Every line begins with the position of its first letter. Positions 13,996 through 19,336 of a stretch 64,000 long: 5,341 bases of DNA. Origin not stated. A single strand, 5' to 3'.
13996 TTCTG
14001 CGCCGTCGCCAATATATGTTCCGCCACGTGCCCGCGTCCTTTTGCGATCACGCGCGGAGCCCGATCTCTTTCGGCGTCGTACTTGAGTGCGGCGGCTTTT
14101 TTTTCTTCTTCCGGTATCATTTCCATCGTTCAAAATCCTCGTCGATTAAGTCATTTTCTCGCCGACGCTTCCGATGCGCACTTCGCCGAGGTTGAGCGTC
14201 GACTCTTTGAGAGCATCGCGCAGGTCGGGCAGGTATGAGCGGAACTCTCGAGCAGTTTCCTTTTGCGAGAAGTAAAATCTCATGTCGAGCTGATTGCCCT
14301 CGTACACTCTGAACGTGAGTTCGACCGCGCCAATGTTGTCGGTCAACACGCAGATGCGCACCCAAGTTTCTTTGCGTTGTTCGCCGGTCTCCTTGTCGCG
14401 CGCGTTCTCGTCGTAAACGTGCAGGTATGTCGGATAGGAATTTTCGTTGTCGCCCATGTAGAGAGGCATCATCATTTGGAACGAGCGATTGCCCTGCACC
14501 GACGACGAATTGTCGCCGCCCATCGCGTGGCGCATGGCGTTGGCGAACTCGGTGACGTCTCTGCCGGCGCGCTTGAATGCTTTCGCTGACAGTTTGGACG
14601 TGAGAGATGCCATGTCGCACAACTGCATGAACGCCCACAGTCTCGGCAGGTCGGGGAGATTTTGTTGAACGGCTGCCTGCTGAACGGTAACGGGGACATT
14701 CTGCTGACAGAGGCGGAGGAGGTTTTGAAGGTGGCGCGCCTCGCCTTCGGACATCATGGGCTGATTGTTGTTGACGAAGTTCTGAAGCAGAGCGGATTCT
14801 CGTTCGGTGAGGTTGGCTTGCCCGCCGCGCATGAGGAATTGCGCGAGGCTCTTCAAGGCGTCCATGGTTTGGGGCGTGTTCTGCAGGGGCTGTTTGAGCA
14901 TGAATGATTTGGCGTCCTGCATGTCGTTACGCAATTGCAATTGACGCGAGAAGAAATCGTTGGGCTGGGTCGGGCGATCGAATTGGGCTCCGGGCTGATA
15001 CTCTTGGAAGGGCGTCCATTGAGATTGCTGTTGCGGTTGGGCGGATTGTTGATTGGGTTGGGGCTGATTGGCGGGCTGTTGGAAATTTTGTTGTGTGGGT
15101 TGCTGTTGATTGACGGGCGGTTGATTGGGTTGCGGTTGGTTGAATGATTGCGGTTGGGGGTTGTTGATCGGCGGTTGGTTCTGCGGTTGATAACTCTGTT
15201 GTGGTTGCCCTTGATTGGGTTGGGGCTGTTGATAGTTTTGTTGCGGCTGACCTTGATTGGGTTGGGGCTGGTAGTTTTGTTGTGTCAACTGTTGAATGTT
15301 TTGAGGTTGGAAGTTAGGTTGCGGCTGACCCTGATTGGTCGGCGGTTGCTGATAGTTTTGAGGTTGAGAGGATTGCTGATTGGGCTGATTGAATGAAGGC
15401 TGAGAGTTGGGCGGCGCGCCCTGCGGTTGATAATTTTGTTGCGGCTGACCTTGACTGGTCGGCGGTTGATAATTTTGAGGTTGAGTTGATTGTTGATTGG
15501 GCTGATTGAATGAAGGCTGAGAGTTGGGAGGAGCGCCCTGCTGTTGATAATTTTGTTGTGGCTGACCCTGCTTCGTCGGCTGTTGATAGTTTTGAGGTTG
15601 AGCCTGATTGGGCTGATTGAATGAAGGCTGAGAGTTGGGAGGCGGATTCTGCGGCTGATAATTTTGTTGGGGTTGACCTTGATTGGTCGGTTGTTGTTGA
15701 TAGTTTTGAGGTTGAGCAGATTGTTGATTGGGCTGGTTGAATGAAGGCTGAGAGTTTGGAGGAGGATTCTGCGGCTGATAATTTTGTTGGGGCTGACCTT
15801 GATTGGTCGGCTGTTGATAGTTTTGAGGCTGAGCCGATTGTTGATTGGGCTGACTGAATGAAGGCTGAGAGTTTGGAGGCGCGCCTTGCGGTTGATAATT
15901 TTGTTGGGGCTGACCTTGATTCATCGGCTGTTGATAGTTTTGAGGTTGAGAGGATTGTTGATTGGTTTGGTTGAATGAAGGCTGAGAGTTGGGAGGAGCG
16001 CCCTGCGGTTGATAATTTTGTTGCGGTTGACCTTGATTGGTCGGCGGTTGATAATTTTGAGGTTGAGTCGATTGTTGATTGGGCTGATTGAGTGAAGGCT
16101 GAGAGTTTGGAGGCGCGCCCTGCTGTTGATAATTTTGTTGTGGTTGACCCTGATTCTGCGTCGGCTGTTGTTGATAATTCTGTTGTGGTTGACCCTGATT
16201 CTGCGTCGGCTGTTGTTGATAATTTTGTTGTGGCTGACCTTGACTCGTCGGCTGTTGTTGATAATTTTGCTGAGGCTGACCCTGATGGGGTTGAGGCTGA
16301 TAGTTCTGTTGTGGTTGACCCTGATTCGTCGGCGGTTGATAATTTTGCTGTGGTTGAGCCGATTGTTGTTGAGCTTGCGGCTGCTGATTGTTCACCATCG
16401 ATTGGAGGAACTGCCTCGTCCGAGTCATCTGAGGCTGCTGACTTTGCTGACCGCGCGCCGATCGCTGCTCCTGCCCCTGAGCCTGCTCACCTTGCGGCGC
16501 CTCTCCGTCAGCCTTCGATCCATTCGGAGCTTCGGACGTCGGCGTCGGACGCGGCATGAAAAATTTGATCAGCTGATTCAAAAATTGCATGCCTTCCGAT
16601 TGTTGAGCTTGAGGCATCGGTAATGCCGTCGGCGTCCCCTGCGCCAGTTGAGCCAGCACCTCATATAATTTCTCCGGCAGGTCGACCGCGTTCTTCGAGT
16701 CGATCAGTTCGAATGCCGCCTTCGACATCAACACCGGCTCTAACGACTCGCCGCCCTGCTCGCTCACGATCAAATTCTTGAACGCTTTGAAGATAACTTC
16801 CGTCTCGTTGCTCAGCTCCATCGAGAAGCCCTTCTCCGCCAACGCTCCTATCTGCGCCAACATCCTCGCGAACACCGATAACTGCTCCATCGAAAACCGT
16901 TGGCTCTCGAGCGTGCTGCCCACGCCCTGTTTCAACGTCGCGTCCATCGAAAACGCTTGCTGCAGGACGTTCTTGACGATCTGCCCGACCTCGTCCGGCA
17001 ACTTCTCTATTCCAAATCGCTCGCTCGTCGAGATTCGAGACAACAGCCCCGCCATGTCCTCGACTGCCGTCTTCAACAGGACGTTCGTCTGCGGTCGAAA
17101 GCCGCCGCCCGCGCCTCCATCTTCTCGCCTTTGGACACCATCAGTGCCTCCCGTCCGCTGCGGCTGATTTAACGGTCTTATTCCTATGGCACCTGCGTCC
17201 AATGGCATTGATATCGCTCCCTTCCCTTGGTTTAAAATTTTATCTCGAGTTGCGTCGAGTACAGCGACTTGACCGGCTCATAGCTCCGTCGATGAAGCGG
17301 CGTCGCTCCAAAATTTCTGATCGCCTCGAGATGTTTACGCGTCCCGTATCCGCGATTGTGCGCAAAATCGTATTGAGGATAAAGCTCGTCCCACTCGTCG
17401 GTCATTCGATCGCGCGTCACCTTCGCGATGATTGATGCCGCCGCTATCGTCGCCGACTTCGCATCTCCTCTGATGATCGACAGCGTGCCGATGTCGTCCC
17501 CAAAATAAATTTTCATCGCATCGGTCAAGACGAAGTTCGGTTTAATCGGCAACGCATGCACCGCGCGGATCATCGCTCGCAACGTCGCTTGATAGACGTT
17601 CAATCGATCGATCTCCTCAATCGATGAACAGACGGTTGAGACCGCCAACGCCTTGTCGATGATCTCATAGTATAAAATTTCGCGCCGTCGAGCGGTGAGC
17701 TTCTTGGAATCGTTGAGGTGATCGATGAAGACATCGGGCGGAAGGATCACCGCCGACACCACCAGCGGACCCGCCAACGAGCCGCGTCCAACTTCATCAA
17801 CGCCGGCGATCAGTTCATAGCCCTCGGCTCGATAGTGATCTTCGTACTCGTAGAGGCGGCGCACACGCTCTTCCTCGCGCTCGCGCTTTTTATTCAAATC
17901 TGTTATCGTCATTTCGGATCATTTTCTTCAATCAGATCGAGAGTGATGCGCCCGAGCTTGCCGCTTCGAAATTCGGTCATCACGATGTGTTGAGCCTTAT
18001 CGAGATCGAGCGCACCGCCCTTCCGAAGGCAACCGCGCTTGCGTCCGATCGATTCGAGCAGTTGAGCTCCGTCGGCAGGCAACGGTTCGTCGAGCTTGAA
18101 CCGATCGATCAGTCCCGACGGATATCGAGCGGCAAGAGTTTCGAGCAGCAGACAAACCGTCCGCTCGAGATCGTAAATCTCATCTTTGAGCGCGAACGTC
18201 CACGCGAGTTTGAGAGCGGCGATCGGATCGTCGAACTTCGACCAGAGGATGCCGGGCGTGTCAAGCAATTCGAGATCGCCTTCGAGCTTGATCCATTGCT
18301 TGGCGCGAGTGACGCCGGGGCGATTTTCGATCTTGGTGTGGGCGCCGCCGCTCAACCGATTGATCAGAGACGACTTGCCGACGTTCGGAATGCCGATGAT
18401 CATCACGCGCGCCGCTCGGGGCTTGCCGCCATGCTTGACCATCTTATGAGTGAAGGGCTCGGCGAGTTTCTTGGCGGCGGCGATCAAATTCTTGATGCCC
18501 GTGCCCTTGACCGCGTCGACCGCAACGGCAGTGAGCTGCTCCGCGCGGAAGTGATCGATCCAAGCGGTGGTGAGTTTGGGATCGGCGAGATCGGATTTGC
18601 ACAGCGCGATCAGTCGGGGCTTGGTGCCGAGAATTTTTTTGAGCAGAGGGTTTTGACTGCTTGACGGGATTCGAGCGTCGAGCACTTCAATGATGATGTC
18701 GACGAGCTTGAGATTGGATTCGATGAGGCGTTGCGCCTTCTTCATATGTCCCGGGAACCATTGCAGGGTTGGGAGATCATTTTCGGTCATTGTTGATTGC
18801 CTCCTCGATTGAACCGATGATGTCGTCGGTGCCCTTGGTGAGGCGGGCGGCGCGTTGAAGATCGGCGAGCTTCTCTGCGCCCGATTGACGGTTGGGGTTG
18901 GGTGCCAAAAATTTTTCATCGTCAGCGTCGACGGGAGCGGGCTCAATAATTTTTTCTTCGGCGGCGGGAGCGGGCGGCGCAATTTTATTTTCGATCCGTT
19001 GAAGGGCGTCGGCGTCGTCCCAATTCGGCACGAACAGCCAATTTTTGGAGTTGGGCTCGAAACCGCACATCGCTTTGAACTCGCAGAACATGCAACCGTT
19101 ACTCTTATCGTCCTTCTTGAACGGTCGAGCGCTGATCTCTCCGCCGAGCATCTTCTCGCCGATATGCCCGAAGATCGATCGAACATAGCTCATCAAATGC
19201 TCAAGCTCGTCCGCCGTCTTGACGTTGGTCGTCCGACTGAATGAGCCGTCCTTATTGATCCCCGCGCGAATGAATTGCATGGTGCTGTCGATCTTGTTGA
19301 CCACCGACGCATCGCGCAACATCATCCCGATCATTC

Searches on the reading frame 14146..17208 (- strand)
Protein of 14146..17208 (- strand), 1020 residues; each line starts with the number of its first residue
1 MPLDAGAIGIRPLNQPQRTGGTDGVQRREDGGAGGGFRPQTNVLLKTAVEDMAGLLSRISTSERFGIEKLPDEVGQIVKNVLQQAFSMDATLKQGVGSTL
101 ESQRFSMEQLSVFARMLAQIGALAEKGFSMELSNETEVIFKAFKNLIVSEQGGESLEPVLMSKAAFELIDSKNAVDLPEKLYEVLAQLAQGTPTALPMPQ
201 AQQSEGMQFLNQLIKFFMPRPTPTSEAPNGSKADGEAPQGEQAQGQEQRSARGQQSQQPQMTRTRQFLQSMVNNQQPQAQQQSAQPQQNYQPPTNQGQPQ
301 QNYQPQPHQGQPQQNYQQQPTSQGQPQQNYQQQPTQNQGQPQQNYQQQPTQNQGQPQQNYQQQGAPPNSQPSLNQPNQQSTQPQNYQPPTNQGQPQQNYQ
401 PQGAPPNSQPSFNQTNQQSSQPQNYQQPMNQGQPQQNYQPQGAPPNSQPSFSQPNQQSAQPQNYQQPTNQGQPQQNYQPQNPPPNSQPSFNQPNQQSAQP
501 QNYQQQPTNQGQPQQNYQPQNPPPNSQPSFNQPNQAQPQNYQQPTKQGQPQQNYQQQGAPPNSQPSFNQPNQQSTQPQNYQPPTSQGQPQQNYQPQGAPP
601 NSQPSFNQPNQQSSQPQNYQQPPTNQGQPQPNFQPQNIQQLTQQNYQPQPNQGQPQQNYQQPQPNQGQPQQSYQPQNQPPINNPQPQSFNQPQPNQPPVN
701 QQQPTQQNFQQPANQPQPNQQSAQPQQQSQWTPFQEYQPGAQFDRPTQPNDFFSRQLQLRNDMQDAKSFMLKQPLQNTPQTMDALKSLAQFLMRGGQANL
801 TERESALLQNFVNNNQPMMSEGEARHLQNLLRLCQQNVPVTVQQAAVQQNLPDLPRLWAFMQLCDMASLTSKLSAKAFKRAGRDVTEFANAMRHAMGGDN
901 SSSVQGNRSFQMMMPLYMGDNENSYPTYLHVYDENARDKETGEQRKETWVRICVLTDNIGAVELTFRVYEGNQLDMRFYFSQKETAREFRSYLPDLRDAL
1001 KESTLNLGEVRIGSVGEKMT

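Call 98: search_protein_families(library=pfam, proteins=[window:14146-17208:-], max_evalue=0.00001)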
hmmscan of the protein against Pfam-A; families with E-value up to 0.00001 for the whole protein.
window:14146-17208:- (1020 aa): 1 family
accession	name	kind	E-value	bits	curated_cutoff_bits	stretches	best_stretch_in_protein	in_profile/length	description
PF02120.21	Flg_hook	-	4.3e-08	33.3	29.8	1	942-1014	6-78/85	Flagellar hook-length control protein FliK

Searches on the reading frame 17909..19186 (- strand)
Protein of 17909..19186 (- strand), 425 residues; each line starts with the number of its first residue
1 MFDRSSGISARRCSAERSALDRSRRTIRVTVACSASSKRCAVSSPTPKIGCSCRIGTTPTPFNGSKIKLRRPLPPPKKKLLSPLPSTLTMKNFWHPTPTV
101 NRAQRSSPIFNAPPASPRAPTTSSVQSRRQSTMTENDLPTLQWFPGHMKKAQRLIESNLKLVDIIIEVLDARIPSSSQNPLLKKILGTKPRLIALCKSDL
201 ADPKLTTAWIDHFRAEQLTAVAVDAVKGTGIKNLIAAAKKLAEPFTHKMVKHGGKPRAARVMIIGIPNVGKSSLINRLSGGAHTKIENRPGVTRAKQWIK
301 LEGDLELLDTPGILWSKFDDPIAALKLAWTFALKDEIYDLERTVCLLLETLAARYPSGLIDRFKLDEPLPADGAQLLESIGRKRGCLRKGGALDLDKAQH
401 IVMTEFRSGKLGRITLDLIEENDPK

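Call 98: search_protein_families(library=pfam, proteins=[window:17909-19186:-], max_evalue=0.00001)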
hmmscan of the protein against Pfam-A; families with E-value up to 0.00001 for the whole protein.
window:17909-19186:- (425 aa): 3 families
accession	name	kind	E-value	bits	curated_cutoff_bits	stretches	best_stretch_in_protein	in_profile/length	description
PF01926.29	MMR_HSR1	-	2.7e-18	66.6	21.9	1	260-315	1-58/113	50S ribosome-binding GTPase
PF02421.24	FeoB_N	-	2.7e-10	40.4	27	1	260-313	2-57/156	Ferrous iron transport protein B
PF03193.22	RsgA_GTPase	-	5e-06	26.9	30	0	192-313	45-168/174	RsgA GTPase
